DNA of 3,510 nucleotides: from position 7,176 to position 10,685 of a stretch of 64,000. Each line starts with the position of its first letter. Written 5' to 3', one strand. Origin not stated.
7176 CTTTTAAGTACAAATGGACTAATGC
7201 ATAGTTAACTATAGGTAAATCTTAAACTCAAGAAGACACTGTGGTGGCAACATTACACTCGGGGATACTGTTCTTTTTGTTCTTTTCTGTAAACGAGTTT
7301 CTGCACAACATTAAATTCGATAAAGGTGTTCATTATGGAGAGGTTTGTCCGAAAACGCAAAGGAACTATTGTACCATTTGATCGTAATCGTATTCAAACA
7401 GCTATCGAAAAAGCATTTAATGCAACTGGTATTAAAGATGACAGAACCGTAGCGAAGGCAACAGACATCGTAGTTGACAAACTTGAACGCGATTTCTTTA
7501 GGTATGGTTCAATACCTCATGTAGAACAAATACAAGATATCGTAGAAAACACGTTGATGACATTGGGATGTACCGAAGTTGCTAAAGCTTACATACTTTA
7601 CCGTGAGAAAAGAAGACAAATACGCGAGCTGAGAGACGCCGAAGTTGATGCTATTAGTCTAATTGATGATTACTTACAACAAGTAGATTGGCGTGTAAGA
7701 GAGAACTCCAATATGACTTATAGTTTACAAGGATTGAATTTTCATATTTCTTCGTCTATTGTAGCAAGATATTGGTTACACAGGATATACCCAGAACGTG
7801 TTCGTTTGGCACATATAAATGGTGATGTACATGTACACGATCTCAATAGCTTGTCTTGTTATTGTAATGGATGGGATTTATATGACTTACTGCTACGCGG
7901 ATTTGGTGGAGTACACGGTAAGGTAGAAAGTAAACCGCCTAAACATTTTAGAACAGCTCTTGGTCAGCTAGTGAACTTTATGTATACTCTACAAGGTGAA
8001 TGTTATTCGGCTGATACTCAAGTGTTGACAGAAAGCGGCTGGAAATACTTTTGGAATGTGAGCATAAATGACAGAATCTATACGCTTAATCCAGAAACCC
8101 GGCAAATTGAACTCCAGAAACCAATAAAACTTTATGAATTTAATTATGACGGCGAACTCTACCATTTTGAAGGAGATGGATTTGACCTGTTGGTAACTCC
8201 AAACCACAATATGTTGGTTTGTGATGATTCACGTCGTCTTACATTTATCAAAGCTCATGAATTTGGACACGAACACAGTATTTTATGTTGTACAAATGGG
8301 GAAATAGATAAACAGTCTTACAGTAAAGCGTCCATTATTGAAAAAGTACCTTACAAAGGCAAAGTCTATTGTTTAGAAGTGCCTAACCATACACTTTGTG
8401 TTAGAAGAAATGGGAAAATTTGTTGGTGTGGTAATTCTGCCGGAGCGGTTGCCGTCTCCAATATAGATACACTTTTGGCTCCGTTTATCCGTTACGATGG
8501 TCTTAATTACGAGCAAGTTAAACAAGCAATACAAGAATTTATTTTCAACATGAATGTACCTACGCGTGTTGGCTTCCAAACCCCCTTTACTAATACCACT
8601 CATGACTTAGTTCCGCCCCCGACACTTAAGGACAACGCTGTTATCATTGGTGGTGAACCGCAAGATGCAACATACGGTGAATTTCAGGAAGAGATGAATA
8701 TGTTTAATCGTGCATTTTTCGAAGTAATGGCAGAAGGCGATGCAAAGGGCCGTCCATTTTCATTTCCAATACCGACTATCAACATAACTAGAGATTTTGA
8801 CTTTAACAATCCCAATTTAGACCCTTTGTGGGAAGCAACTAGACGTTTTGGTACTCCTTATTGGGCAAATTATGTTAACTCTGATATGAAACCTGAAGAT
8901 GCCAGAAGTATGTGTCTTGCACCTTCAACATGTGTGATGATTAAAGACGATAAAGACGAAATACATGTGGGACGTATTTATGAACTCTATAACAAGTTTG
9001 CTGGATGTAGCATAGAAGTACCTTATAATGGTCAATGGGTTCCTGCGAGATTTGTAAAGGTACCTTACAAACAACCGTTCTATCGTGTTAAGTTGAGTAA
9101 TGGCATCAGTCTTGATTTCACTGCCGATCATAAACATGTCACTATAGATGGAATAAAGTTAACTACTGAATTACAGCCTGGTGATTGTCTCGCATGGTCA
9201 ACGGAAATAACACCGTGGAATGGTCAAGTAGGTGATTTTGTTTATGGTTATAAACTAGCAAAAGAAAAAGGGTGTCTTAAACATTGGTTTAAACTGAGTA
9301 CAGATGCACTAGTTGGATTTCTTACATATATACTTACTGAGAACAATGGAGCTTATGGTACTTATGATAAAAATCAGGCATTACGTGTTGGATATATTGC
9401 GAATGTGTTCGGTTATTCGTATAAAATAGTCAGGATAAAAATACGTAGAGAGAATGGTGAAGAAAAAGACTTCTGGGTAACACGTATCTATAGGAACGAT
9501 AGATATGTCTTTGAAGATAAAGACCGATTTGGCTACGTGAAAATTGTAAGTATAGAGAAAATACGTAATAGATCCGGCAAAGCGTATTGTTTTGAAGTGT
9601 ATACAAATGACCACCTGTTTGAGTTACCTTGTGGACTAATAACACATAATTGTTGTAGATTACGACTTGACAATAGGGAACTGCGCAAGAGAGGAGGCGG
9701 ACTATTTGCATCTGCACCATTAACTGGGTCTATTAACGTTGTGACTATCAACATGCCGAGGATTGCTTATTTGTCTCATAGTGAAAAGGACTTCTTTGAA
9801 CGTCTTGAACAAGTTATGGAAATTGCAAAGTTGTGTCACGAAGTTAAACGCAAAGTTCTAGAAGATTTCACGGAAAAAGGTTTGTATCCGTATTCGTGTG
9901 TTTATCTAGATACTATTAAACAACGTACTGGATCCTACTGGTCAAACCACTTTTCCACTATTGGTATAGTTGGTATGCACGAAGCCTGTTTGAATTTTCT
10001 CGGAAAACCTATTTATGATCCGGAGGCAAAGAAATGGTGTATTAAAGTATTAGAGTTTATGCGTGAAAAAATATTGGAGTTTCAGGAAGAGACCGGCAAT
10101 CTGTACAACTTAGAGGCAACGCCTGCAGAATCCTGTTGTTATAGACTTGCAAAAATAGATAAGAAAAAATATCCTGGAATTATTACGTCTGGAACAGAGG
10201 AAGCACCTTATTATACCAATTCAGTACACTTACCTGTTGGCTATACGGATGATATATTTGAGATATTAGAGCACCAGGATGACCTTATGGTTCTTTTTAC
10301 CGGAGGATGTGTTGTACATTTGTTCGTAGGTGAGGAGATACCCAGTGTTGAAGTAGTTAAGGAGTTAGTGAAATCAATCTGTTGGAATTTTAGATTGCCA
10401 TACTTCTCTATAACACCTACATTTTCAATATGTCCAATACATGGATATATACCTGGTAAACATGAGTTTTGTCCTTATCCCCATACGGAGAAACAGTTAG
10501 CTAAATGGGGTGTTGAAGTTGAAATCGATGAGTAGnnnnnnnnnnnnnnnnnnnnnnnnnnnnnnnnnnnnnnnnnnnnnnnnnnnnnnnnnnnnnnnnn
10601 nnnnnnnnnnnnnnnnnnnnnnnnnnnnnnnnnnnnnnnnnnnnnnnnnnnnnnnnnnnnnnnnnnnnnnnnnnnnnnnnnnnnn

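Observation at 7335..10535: Anaerobic RNR (NrdD) invaded by two inteins, one with a non-canonical C-terminal junction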

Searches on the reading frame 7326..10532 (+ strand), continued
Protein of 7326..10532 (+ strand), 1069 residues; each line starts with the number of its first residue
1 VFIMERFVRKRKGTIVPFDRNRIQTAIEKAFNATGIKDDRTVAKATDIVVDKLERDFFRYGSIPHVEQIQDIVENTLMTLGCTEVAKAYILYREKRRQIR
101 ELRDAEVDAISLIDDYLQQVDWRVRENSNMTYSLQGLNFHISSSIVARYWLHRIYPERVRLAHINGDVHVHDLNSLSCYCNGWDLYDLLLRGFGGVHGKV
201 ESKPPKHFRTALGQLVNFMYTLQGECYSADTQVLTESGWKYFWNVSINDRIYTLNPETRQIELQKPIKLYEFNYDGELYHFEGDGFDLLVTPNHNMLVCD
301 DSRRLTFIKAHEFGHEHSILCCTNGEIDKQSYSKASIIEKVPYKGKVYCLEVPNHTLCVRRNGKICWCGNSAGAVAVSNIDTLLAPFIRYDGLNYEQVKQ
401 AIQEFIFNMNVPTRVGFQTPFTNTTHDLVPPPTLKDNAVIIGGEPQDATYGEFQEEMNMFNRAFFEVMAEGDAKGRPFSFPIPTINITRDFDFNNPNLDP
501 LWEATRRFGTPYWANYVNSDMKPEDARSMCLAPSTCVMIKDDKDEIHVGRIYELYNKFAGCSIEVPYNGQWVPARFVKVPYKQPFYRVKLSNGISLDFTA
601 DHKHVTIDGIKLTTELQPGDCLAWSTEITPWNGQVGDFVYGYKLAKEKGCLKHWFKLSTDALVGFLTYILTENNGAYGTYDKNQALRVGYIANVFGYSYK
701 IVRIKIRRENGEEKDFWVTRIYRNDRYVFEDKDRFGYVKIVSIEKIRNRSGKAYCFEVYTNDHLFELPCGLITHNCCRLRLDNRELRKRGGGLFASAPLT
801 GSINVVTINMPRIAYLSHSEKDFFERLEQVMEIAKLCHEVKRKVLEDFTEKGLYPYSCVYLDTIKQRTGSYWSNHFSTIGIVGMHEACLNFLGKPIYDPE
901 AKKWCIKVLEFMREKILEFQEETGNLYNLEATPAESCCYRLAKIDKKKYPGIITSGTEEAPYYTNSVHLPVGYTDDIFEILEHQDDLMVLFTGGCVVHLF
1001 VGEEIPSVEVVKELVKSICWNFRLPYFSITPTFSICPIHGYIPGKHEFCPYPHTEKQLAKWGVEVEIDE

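Call 74: find_related_loci(query=A1, collection=viral_contigs, flank=2500)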
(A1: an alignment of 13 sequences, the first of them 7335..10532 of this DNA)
Query A1 (1066 aa) in viral_contigs; peptide patterns used: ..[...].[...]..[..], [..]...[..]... (x = any residue, [..] = any of these).
200 stretches matched a pattern; 188 encode a relative of the query (tblastn E <= 1e-3); the best 80 are kept; 80 distinct loci.
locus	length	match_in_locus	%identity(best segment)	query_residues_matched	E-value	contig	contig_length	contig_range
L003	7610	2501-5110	43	108-1046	2e-179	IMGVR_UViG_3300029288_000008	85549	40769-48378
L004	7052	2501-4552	73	5-1066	9e-145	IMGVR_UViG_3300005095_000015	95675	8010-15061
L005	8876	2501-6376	46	5-1047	0e+0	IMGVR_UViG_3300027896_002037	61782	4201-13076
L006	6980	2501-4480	61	1-1047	2e-105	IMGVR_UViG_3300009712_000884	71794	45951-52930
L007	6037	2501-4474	58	3-1047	1e-104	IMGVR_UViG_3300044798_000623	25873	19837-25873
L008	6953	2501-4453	59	7-1047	4e-103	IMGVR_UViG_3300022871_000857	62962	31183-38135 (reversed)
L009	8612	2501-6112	38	177-1013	6e-103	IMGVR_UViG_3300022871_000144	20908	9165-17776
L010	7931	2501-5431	42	1-1047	1e-102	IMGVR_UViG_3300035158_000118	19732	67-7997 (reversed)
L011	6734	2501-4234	57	84-1055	3e-102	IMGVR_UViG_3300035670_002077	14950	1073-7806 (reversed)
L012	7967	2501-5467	57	5-1058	4e-101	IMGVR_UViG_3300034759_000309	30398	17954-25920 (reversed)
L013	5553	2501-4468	56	5-1047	7e-101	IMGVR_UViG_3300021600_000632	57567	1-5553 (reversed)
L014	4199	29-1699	59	105-1047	8e-101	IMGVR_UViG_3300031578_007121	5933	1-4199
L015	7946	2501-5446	53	1-1047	9e-100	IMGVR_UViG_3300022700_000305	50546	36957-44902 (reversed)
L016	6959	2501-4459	56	3-1048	1e-99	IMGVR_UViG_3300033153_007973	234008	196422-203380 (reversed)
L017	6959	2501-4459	56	3-1048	1e-99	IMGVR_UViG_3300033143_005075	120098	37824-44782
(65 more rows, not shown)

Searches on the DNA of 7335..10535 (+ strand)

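Call 10: search_dna_similar(query=window:7335-10535:+, collection=phages, mode=near, max_rows=20)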
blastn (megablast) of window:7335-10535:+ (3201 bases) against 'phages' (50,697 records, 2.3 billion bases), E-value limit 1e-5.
No match.
